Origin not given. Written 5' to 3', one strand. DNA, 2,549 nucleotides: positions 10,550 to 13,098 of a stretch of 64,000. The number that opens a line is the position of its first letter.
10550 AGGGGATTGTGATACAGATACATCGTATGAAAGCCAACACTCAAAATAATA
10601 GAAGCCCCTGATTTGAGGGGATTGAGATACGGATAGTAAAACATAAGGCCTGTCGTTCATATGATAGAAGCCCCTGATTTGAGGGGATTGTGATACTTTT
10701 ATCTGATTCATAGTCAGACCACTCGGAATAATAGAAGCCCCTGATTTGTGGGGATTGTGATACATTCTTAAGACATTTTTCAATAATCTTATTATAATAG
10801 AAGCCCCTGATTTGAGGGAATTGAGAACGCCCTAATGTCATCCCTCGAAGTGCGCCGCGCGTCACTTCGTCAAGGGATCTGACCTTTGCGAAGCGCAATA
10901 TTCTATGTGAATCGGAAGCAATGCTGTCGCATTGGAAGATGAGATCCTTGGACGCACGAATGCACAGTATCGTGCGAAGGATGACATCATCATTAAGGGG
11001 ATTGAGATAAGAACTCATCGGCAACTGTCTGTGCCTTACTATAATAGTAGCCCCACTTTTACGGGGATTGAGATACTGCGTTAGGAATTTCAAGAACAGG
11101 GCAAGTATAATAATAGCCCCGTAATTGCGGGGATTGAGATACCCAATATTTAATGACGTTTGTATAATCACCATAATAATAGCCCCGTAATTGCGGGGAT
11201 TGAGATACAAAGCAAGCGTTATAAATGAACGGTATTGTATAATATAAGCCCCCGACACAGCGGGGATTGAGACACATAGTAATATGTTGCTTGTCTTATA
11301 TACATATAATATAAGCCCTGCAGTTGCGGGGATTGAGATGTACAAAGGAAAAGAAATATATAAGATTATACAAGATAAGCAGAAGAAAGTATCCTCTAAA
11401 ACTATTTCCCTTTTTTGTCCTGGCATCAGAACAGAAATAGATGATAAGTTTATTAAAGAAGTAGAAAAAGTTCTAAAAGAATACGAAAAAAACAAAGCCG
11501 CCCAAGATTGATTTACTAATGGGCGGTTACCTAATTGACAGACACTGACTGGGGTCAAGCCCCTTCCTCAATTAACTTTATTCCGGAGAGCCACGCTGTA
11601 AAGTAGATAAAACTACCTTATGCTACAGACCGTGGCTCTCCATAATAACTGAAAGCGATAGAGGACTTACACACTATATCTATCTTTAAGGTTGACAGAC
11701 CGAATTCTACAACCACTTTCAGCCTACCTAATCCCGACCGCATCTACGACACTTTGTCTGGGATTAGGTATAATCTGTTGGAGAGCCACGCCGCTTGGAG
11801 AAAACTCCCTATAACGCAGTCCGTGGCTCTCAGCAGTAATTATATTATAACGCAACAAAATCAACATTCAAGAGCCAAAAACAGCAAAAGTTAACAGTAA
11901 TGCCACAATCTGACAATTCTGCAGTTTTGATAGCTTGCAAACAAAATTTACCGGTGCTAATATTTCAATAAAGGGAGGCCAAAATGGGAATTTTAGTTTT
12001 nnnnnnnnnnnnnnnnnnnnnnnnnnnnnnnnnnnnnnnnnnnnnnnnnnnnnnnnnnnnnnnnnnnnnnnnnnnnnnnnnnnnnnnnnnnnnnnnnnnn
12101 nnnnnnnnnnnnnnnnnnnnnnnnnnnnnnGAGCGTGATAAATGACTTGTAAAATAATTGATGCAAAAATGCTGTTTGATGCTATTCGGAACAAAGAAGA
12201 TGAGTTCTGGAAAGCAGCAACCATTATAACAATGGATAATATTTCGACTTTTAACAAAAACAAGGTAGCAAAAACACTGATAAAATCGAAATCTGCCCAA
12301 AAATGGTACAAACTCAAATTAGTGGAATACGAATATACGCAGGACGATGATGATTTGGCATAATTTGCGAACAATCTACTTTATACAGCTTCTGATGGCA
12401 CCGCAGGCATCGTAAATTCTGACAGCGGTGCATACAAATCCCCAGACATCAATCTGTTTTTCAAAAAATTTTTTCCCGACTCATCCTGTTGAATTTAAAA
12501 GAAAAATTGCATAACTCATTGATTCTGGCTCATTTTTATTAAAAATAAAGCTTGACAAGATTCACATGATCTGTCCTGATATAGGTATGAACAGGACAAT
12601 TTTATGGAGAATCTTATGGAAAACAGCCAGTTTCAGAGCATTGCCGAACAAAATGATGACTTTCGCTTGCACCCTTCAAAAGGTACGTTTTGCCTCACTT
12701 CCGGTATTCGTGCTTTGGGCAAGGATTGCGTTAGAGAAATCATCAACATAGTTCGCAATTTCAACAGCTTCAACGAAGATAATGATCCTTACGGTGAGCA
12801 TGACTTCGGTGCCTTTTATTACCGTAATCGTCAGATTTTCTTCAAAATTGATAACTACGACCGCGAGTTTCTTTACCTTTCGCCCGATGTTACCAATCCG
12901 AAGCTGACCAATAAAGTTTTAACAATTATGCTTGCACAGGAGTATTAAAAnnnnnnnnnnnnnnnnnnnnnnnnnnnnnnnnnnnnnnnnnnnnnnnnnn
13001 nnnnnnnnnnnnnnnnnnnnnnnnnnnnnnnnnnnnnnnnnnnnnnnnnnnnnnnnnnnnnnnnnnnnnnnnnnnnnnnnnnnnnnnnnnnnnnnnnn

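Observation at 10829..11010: A ~155-nt structured segment sits where the loop of a CRISPR repeat hairpin should be, splitting one array in two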

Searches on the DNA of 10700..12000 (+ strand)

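Call 4: search_rna_families(source=window, start=10700, end=12000, threshold=evalue, max_evalue=10, show_alignments=3)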
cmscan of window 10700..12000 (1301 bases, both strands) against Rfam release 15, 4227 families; matches with E-value up to 10: 11.
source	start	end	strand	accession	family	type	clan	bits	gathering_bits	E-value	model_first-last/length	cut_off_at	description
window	11231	11308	+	RF00555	L13_leader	Cis-reg; leader;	-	19.2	44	9.4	1-60/60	no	Ribosomal protein L13 leader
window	11570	11654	-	RF01037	mir-644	Gene; miRNA;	-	18.3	96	1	1-73/73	no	mir-644 microRNA precursor family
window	11170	11206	+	RF01323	CRISPR-DR10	Gene; CRISPR;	-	18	39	0.66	1-37/37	no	CRISPR RNA direct repeat element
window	11465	11528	+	RF02844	RefA9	Gene; antisense;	-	18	49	9.3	1-64/64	no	Enterococcus sRNA A9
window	11104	11140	+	RF01323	CRISPR-DR10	Gene; CRISPR;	-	17.1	39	1.2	1-37/37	no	CRISPR RNA direct repeat element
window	11115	11139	+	RF01346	CRISPR-DR36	Gene; CRISPR;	-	15.3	38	2.5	15-35/36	no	CRISPR RNA direct repeat element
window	11181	11205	+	RF01346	CRISPR-DR36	Gene; CRISPR;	-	15.3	38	2.5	15-35/36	no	CRISPR RNA direct repeat element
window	11563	11663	-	RF01244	snR4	Gene; snRNA; snoRNA; CD-box;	-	14.6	37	6.4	1-187/187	no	Small nucleolar RNA snR4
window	11288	11322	-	RF00749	mir-208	Gene; miRNA;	-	14.2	56.4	9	19-57/77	no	mir-208 microRNA precursor family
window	11936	12000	+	RF02376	antisense_SR1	Gene; sRNA;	-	13.8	45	6.9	1-67/210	3'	SR1 sRNA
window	11103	11298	-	RF02076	STnc100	Gene; sRNA;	-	13.3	47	4.4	1-206/206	no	Gammaproteobacterial sRNA STnc100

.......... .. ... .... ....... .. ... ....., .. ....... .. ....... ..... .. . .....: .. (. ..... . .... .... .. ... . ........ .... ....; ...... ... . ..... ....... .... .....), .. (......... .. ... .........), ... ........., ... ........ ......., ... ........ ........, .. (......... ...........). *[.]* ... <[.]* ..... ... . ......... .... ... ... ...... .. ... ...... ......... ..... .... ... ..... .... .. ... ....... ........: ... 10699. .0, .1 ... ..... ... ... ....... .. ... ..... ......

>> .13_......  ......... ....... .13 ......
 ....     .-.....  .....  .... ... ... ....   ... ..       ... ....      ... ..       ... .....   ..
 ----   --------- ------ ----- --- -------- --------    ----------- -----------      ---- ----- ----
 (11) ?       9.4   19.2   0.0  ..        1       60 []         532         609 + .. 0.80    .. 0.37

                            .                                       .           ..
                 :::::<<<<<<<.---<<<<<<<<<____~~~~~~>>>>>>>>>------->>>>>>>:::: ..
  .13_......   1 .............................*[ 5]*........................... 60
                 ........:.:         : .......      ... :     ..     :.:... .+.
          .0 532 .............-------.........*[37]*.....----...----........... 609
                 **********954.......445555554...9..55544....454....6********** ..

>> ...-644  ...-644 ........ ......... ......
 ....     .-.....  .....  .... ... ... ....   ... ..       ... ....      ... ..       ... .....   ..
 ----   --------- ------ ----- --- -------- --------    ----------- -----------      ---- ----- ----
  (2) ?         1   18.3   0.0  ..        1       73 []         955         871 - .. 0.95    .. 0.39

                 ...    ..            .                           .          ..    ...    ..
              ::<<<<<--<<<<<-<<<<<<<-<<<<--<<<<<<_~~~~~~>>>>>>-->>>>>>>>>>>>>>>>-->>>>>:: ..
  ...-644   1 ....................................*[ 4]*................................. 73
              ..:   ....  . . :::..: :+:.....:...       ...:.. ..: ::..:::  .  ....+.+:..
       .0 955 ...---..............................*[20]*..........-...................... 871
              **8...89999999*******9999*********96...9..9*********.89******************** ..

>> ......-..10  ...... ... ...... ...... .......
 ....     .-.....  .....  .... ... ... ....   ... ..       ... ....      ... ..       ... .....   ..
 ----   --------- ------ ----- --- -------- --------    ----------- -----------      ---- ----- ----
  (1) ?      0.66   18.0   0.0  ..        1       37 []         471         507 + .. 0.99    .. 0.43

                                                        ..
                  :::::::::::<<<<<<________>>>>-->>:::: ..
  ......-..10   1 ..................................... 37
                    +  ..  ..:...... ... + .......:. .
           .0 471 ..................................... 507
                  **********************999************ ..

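Call 16: search_dna_similar(query=window:10829-11000:+, collection=plasmids, mode=distant, max_evalue=1)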
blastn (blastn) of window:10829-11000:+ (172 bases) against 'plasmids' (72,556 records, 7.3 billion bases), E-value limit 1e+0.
No match.

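Call 17: search_dna_similar(query=window:10829-11000:+, collection=phages, mode=distant, max_evalue=1)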
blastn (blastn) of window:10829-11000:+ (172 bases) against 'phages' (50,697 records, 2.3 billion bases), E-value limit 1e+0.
No match.

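Call 63: search_dna_similar(query=window:11530-11850:+, collection=plasmids, mode=distant, max_evalue=0.01)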
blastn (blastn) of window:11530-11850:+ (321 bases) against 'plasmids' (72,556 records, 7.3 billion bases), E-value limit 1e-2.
No match.

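Call 64: search_dna_similar(query=window:11530-11850:+, collection=phages, mode=distant, max_evalue=0.01)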
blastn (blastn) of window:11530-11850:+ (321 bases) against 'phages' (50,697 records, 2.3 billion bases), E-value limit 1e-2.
No match.

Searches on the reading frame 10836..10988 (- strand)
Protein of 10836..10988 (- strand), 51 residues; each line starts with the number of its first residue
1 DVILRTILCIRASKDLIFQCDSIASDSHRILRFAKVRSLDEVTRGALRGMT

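Call 78: find_homologous_proteins(query=window:10836-10988:-, max_evalue=0.01)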
Query seq(51 aa): no candidate shares three 5-residue words with the query. No homologue found.

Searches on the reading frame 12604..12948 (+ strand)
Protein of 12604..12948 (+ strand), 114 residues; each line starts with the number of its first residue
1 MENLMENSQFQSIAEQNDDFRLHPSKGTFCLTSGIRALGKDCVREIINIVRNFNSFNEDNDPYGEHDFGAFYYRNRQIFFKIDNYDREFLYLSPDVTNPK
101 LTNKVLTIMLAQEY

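Call 15: search_protein_families(library=pfam, proteins=[window:12604-12948:+], max_evalue=0.01)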
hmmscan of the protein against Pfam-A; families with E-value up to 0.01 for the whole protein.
window:12604-12948:+ (114 aa): 1 family
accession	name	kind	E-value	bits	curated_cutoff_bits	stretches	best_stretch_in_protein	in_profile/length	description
PF12599.13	DUF3768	-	3e-30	104.4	25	1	31-113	1-83/83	Protein of unknown function (DUF3768)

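Call 29: find_encoding_contigs(protein=window:12604-12948:+, flank=4000, max_places=10)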
Protein window:12604-12948:+ (114 aa): 1 contig read that carries it; 1 place shown.
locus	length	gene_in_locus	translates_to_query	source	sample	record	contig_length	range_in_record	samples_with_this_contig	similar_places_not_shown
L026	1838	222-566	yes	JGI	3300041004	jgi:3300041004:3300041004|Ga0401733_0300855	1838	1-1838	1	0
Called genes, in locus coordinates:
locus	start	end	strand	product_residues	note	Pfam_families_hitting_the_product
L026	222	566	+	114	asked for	PF12599:DUF3768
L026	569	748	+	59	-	PF08410:DUF1737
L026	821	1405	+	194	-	PF00589:Phage_integrase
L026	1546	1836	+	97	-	?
